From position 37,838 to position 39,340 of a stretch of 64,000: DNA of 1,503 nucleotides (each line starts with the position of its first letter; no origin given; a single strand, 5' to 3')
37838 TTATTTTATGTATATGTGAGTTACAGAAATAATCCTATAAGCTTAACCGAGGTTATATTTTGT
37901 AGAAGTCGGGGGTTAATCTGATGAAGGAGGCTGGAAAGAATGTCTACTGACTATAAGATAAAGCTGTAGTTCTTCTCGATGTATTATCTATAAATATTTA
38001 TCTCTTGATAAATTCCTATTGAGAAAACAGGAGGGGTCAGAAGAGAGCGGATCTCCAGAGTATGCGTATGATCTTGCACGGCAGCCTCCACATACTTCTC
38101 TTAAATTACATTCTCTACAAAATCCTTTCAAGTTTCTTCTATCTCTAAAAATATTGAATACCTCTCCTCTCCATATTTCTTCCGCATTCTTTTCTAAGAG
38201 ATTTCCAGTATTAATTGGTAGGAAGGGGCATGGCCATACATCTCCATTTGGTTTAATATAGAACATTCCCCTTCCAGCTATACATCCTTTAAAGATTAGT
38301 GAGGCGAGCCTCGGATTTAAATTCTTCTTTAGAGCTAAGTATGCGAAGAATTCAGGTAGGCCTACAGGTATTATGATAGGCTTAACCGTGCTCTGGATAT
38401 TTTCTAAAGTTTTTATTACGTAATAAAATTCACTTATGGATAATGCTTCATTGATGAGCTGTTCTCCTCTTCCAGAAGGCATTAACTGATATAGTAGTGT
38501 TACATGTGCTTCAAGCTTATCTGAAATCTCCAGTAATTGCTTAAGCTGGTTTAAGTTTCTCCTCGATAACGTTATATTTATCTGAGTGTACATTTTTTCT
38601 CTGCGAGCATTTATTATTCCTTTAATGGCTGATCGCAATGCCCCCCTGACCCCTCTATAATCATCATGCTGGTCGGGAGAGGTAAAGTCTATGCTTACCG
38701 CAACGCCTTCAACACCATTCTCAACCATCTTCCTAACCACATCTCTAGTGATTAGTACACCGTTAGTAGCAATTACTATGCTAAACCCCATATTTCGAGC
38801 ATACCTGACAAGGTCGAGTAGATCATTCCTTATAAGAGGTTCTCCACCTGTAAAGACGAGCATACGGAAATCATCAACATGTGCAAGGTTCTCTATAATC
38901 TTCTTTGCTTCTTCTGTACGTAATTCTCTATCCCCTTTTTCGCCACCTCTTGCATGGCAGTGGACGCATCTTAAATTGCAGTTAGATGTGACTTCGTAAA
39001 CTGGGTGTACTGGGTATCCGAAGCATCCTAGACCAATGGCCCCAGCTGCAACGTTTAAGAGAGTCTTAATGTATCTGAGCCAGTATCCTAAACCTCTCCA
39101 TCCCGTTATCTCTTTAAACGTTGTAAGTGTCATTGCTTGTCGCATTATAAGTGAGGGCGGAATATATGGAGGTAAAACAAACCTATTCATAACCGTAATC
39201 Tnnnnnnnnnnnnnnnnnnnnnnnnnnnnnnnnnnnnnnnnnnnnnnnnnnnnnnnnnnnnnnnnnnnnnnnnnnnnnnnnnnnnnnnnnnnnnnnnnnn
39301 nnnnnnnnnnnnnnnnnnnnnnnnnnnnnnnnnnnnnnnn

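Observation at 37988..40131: Radical SAM/SPASM enzyme translationally coupled to a MenA-like UbiA prenyltransferase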

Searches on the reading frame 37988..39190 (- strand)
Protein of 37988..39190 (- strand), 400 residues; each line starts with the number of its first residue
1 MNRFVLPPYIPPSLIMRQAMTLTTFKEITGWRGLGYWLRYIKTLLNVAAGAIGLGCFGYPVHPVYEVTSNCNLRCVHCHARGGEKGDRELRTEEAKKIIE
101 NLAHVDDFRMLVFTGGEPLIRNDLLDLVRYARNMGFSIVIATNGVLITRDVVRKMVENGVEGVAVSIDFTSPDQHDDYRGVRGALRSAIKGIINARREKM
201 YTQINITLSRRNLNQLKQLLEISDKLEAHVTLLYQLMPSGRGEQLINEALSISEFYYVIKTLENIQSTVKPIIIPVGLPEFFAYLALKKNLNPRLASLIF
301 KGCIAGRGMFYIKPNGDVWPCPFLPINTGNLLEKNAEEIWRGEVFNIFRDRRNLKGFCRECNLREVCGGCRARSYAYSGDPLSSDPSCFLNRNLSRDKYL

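Call 3: search_protein_families(library=pfam, proteins=[window:37988-39190:-], max_evalue=0.01)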
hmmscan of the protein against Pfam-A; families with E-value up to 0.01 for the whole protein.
window:37988-39190:- (400 aa): 3 families
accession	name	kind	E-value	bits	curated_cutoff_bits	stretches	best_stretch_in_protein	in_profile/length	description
PF04055.27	Radical_SAM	-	1.3e-24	87.6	29.5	1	65-220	1-163/166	Radical SAM superfamily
PF13186.11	SPASM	-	9.2e-13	48.7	21.5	1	303-362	1-67/67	Iron-sulfur cluster-binding domain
PF13353.11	Fer4_12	-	6e-07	30.3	22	1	68-167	12-113/137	4Fe-4S single cluster domain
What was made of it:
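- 37988..39190 (-): Radical SAM/SPASM enzyme, 400 aa; second gene of the pair. PF04055 plus PF13186 (call 3).
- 38027..38284 (-): SPASM region with seven cysteines (C303, C321, C358, C361, C367, C370, C388), for two auxiliary Fe-S clusters. PF13186 (call 3).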

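Call 4: search_protein_families(library=ncbifam, proteins=[window:37988-39190:-], max_evalue=0.01)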
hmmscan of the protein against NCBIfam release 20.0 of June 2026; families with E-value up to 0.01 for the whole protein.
window:37988-39190:- (400 aa): 93 families (the best 25 are shown)
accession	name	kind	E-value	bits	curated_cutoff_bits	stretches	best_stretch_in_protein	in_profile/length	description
TIGR04545.1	rSAM_ahbD_hemeb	equivalog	2e-81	274.1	500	1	65-390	4-337/339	heme b synthase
TIGR04055.1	rSAM_NirJ2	equivalog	4.5e-73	246.6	500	1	66-390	5-324/326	putative heme d1 biosynthesis radical SAM protein NirJ2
TIGR04053.2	TIGR04053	equivalog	4.2e-68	230.3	395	2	60-269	7-217/366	TIGR04053 family radical SAM/SPASM domain-containing protein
TIGR04546.1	rSAM_ahbC_deAc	equivalog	1.1e-53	182.5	650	1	64-391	42-386/390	12,18-didecarboxysiroheme deacetylase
TIGR04054.1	rSAM_NirJ1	equivalog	3.1e-53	180.8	650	1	35-391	14-383/387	putative heme d1 biosynthesis radical SAM protein NirJ1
TIGR04347.1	pseudo_SAM_Halo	equivalog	2.1e-47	162.3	525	2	64-264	41-240/390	TIGR04347 family pseudo-SAM/SPASM protein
TIGR04051.1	rSAM_NirJ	equivalog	1.2e-45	156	515.45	2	64-245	5-185/354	heme d1 biosynthesis radical SAM protein NirJ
TIGR03962.1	mycofact_rSAM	equivalog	2.9e-45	154.9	265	1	60-392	11-335/339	mycofactocin radical SAM maturase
TIGR04303.1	GeoRSP_rSAM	equivalog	1.6e-41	143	400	1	65-389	9-325/325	GeoRSP system radical SAM/SPASM protein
NF050035.1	rSAM_WgK_link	exception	6.5e-40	137.2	650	1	66-392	14-365/367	radical SAM/SPASM peptide maturase WgkB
TIGR02109.1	PQQ_syn_pqqE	equivalog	4.3e-37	127.9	381.35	2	58-229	4-175/358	pyrroloquinoline quinone biosynthesis protein PqqE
TIGR04251.1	SCM_rSAM_ScmF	equivalog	1.9e-36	126.2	400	1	59-383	1-334/353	SynChlorMet cassette radical SAM/SPASM protein ScmF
TIGR03913.1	rad_SAM_trio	equivalog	1.6e-35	122.4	591.75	1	60-389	18-353/477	GDL motif peptide-associated radical SAM/SPASM maturase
NF045574.1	sacti_mat_StsB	exception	3.2e-34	118.6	625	1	65-381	100-406/466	StsB family radical SAM/SPASM domain sactipeptide maturase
TIGR04317.1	W_rSAM_matur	equivalog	2.4e-32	112.4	380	1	66-240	9-188/349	tungsten cofactor oxidoreductase radical SAM maturase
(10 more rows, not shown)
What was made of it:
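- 37988..39190 (-): Best NCBIfam hits are AhbD 274/500, NirJ2 247/500 and TIGR04053 230/395, all below cutoff (call 4).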

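Call 8: find_homologous_proteins(query=window:37988-39190:-, max_evalue=1e-10)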
Query window:37988-39190:- (400 aa): 1696 proteins with E <= 1e-10 among 6885 candidates; the best 120 are listed.
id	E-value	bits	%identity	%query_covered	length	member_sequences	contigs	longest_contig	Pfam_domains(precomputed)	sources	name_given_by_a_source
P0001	1.3e-273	925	100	100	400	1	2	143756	PF13186.12,PF04055.28,PF13353.12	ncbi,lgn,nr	ncbi:MAG: radical SAM protein [Aigarchaeota archaeon]|nr:radical SAM protein [Aigarchaeota archaeon]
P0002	6.6e-188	643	69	98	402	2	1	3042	PF13186.12,PF04055.28,PF13353.12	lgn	-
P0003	3.9e-177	607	64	98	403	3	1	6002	PF13186.12,PF04055.28,PF13353.12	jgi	jgi:radical SAM protein with 4Fe4S-binding SPASM domain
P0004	5.7e-173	594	63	97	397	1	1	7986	PF13186.12,PF04055.28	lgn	-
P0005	8.0e-169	580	62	97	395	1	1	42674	PF13186.12,PF04055.28,PF13353.12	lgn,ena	-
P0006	2.1e-168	579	63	96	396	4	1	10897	PF13186.12,PF04055.28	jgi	-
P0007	1.5e-167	576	61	98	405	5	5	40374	PF13186.12,PF04055.28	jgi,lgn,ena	-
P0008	1.1e-166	573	61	98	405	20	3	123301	PF13186.12,PF04055.28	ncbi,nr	ncbi:MAG: radical SAM protein [Thaumarchaeota archaeon]|nr:radical SAM protein [Candidatus Geocrenen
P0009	1.7e-166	572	61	98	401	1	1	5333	PF13186.12,PF04055.28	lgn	-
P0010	1.9e-165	569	60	98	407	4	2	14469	PF13186.12,PF04055.28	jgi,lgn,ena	-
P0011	5.1e-165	568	60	94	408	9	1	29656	PF13186.12,PF04055.28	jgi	-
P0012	4.0e-163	561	60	98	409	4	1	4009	PF13186.12,PF04055.28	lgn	-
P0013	7.7e-163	560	60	98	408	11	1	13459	PF13186.12,PF04055.28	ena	-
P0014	3.1e-162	558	60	98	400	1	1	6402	PF13186.12,PF04055.28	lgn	-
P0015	4.2e-162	558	59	99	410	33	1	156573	PF13186.12,PF04055.28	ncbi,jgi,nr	ncbi:MAG: radical SAM protein [Fervidicoccaceae archaeon]|nr:radical SAM protein [Fervidicoccaceae a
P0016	2.0e-160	552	60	97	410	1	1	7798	PF13186.12,PF04055.28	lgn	-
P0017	1.0e-159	550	59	96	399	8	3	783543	PF13186.12,PF04055.28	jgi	jgi:radical SAM protein with 4Fe4S-binding SPASM domain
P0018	2.0e-156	539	60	92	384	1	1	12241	PF13186.12,PF04055.28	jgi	jgi:radical SAM protein with 4Fe4S-binding SPASM domain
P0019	2.8e-154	532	56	99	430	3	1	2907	PF13186.12,PF04055.28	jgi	-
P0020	3.1e-154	532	58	97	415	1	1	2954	PF13186.12,PF04055.28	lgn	-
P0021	1.1e-153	530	58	97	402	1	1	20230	PF13186.12,PF04055.28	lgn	-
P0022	3.4e-153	529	63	87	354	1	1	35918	PF13186.12,PF04055.28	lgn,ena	-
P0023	5.0e-152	525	60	91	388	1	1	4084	PF13186.12,PF04055.28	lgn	-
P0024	1.9e-150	520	57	97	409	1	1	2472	PF13186.12,PF04055.28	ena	-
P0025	2.2e-148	513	57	99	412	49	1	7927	PF13186.12,PF04055.28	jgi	-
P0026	4.1e-147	509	55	100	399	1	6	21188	PF13186.12,PF04055.28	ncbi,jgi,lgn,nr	ncbi:MAG TPA: radical SAM protein [Chloroflexi bacterium]|nr:radical SAM protein [Chloroflexota bact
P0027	1.1e-142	494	57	97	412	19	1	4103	PF13186.12,PF04055.28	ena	-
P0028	9.4e-142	491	54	98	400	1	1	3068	PF13186.12,PF04055.28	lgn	-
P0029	1.5e-140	487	52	99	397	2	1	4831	PF13186.12,PF04055.28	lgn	-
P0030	2.7e-140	486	53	99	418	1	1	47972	PF13186.12,PF04055.28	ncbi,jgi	jgi:radical SAM protein with 4Fe4S-binding SPASM domain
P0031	3.9e-138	479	54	98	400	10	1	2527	PF13186.12,PF04055.28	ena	-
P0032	2.4e-135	470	54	97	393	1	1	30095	PF13186.12,PF04055.28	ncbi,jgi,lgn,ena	-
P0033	1.9e-134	467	56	88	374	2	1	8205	PF13186.12,PF04055.28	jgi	-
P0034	5.9e-134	465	54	96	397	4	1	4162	PF13186.12,PF04055.28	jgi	-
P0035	3.6e-133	463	52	97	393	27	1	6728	PF13186.12,PF04055.28,PF13353.12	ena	-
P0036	8.0e-133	462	51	99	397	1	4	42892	PF13186.12,PF04055.28,PF13353.12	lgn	-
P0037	1.4e-132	461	51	97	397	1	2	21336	PF13186.12,PF04055.28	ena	-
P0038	1.5e-132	461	51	98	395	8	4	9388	PF13186.12,PF04055.28,PF13353.12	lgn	-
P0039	1.1e-131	458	51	98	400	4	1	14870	PF13186.12,PF04055.28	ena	-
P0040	4.4e-131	456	52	96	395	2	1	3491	PF13186.12,PF04055.28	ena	-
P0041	5.0e-130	452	50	98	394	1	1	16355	PF13186.12,PF04055.28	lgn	-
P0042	1.2e-129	451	52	97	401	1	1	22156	PF13186.12,PF04055.28,PF13353.12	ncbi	-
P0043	2.6e-129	450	51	99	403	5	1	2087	PF13186.12,PF04055.28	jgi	jgi:radical SAM protein with 4Fe4S-binding SPASM domain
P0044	8.2e-128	445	51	98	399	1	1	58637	PF13186.12,PF04055.28,PF13353.12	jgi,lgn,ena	-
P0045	9.7e-128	445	51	97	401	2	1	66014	PF13186.12,PF04055.28,PF13353.12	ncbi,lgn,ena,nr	ncbi:MAG: radical SAM protein [Thermoplasmata archaeon]|nr:radical SAM protein [Thermoplasmata archa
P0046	1.9e-127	444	51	97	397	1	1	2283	PF13186.12,PF04055.28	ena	-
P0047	2.7e-127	443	52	98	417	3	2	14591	PF13186.12,PF04055.28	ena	-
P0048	1.3e-126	441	49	98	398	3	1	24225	PF13186.12,PF04055.28,PF13353.12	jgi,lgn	jgi:radical SAM protein with 4Fe4S-binding SPASM domain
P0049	1.6e-126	441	51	97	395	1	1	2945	PF13186.12,PF04055.28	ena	-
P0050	2.3e-126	440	50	98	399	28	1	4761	PF13186.12,PF04055.28,PF13353.12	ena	-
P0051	4.3e-126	439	50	97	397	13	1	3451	PF13186.12,PF04055.28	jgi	-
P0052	5.1e-126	439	50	98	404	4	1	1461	PF13186.12,PF04055.28,PF13353.12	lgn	-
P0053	9.4e-126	438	51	98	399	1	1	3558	PF13186.12,PF04055.28,PF13353.12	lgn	-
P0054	1.5e-125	438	52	97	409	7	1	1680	PF13186.12,PF04055.28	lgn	-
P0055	2.9e-125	437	47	99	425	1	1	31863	PF13186.12,PF04055.28,PF13353.12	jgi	-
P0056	3.3e-125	436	50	97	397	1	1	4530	PF13186.12,PF04055.28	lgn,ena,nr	nr:radical SAM protein [Candidatus Baldrarchaeota archaeon]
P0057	5.3e-125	436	50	97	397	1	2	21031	PF13186.12,PF04055.28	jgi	-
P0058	6.2e-125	436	51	98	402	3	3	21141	PF13186.12,PF04055.28,PF13353.12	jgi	jgi:radical SAM protein with 4Fe4S-binding SPASM domain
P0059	6.5e-125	436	50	99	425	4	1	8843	PF13186.12,PF04055.28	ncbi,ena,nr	ncbi:radical SAM protein [Candidatus Geothermarchaeota archaeon ex4572_27]|nr:MAG: radical SAM prote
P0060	1.0e-124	435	52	98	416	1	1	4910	PF13186.12,PF04055.28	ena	-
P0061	1.5e-124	434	52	98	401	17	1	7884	PF13186.12,PF04055.28,PF13353.12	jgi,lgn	jgi:radical SAM protein with 4Fe4S-binding SPASM domain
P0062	2.3e-124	434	49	98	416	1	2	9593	PF13186.12,PF04055.28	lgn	-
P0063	1.0e-123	432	50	98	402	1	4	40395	PF13186.12,PF04055.28,PF13353.12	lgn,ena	-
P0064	1.1e-123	431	51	97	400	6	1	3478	PF13186.12,PF04055.28,PF13353.12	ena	-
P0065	2.0e-123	431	50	95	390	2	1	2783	PF13186.12,PF04055.28,PF13353.12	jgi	-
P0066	2.9e-123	430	50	98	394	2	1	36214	PF13186.12,PF04055.28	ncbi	-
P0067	5.5e-123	429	47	98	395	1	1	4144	PF13186.12,PF04055.28,PF13353.12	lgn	-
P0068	1.3e-122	428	50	98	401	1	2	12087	PF13186.12,PF04055.28,PF13353.12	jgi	jgi:AdoMet-dependent heme synthase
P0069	1.4e-122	428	50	98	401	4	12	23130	PF13186.12,PF04055.28,PF13353.12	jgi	jgi:radical SAM protein with 4Fe4S-binding SPASM domain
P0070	1.9e-122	427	51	97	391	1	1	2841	PF13186.12,PF04055.28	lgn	-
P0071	2.7e-122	427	50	97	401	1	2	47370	PF13186.12,PF04055.28,PF13353.12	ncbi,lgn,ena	-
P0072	3.6e-122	426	50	98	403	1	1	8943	PF13186.12,PF04055.28,PF13353.12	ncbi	-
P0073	4.5e-122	426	50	98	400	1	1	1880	PF13186.12,PF04055.28,PF13353.12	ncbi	-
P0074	1.0e-121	425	50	98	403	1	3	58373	PF13186.12,PF04055.28,PF13353.12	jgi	-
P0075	1.1e-121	425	50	98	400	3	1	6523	PF13186.12,PF04055.28,PF13353.12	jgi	jgi:radical SAM protein with 4Fe4S-binding SPASM domain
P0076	1.2e-121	425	47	97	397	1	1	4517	PF13186.12,PF04055.28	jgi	-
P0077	1.3e-121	425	49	97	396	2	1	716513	PF13186.12,PF04055.28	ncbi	ncbi:radical SAM protein [Stetteria hydrogenophila]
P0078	1.6e-121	424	50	96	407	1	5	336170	PF13186.12,PF04055.28,PF13353.12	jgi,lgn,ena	-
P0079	2.1e-121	424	50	98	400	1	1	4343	PF13186.12,PF04055.28,PF13353.12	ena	-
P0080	2.2e-121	424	50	98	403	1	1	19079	PF13186.12,PF04055.28,PF13353.12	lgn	-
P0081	2.2e-121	424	50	99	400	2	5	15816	PF13186.12,PF04055.28,PF13353.12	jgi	jgi:radical SAM protein with 4Fe4S-binding SPASM domain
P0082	2.6e-121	424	50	98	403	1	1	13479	PF13186.12,PF04055.28,PF13353.12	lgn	-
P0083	2.6e-121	424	49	99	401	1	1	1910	PF13186.12,PF04055.28,PF13353.12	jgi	jgi:radical SAM protein with 4Fe4S-binding SPASM domain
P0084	3.0e-121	423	50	98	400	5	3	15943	PF13186.12,PF04055.28,PF13353.12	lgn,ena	-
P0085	3.4e-121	423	50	98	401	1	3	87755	PF13186.12,PF04055.28,PF13353.12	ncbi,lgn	-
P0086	3.6e-121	423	50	97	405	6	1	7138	PF13186.12,PF04055.28,PF13353.12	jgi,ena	-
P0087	3.7e-121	423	50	97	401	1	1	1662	PF13186.12,PF04055.28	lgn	-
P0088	3.9e-121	423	49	99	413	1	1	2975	PF13186.12,PF04055.28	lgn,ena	-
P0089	6.2e-121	422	50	99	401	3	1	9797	PF13186.12,PF04055.28,PF13353.12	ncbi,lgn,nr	ncbi:MAG: radical SAM protein [Candidatus Thermoplasmatota archaeon]|nr:radical SAM protein [Candida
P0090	8.2e-121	422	50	98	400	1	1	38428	PF13186.12,PF04055.28,PF13353.12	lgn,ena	-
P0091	9.4e-121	422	49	99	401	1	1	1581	PF13186.12,PF04055.28,PF13353.12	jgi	jgi:radical SAM protein with 4Fe4S-binding SPASM domain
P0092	9.5e-121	422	45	96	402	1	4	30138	PF13186.12,PF04055.28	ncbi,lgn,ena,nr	ncbi:MAG: radical SAM protein [Phycisphaerae bacterium]|nr:radical SAM protein [Phycisphaerae bacter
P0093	1.0e-120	422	49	98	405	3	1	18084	PF13186.12,PF04055.28,PF13353.12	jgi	jgi:radical SAM protein with 4Fe4S-binding SPASM domain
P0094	1.1e-120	422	49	98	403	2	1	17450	PF13186.12,PF04055.28,PF13353.12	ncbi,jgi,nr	ncbi:MAG: radical SAM protein [Thermoplasmata archaeon]|jgi:radical SAM protein with 4Fe4S-binding S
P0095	1.2e-120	421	48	98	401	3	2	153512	PF13186.12,PF04055.28,PF13353.12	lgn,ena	-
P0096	1.5e-120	421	49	98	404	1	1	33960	PF13186.12,PF04055.28,PF13353.12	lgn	-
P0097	1.6e-120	421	50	98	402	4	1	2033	PF13186.12,PF04055.28,PF13353.12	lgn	-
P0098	1.6e-120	421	49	99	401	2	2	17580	PF13186.12,PF04055.28,PF13353.12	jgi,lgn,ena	-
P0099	2.0e-120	421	48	97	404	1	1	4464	PF13186.12,PF04055.28,PF13353.12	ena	-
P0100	2.1e-120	421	49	98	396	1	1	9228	PF13186.12,PF04055.28,PF13353.12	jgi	jgi:radical SAM protein with 4Fe4S-binding SPASM domain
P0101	2.7e-120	420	49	98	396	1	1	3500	PF13186.12,PF04055.28,PF13353.12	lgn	-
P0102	2.8e-120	420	49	99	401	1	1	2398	PF13186.12,PF04055.28,PF13353.12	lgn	-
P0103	3.2e-120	420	49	98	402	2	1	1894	PF13186.12,PF04055.28,PF13353.12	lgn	-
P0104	3.6e-120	420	49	97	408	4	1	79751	PF13186.12,PF04055.28,PF13353.12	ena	-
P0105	4.6e-120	420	49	99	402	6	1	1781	PF13186.12,PF04055.28,PF13353.12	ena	-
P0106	5.2e-120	419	49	98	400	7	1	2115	PF13186.12,PF04055.28,PF13353.12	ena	-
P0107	6.4e-120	419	48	99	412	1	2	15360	PF13186.12,PF04055.28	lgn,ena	-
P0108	1.0e-119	418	50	97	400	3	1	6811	PF13186.12,PF04055.28,PF13353.12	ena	-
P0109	1.2e-119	418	48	99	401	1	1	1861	PF13186.12,PF04055.28,PF13353.12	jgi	-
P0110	1.3e-119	418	48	98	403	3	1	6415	PF13186.12,PF04055.28,PF13353.12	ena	-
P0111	1.3e-119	418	48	98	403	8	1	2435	PF13186.12,PF04055.28,PF13353.12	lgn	-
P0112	1.4e-119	418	49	98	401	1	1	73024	PF13186.12,PF04055.28,PF13353.12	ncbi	-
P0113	1.5e-119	418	49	98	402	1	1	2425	PF13186.12,PF04055.28,PF13353.12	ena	-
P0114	1.7e-119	418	52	93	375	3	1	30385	PF13186.12,PF04055.28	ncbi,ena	-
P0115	1.9e-119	418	48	98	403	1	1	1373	PF13186.12,PF04055.28,PF13353.12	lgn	-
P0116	2.6e-119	417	49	97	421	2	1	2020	PF13186.12,PF04055.28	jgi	-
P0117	4.7e-119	416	49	98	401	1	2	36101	PF13186.12,PF04055.28,PF13353.12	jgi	-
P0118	5.8e-119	416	48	99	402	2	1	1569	PF13186.12,PF04055.28,PF13353.12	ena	-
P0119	6.5e-119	416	48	98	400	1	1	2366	PF13186.12,PF04055.28,PF13353.12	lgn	-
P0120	8.8e-119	415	49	100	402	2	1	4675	PF13186.12,PF04055.28,PF13353.12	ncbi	-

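Call 10: find_encoding_contigs(protein=P0077, flank=6000, max_places=2)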
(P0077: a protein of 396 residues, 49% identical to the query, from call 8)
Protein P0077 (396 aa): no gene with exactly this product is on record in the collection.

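Call 11: find_encoding_contigs(protein=P0015, flank=6000, max_places=2)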
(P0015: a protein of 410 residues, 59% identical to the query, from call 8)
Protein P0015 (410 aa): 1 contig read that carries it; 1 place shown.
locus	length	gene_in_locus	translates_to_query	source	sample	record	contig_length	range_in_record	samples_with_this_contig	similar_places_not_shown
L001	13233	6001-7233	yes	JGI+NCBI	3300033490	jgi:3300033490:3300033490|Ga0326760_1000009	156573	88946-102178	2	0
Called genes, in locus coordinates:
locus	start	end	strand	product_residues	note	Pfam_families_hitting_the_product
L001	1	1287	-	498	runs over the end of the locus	PF00535:Glycos_transf_2, PF13641:Glyco_tranf_2_3, PF13506:Glyco_transf_21 (weak), PF13632:Glyco_trans_2_3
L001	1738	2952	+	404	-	PF00291:PALP, PF01842:ACT (weak)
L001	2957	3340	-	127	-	PF01042:Ribonuc_L-PSP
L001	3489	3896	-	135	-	-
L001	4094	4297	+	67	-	-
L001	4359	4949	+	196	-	-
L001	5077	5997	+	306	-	PF01040:UbiA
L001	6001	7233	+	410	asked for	PF04055:Radical_SAM, PF13186:SPASM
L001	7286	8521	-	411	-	PF12704:MacB_PCD, PF02687:FtsX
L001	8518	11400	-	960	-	PF10633:NPCBM_assoc (faint)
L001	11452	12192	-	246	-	PF02463:SMC_N (faint), PF00005:ABC_tran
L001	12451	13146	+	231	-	-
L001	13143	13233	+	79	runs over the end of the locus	-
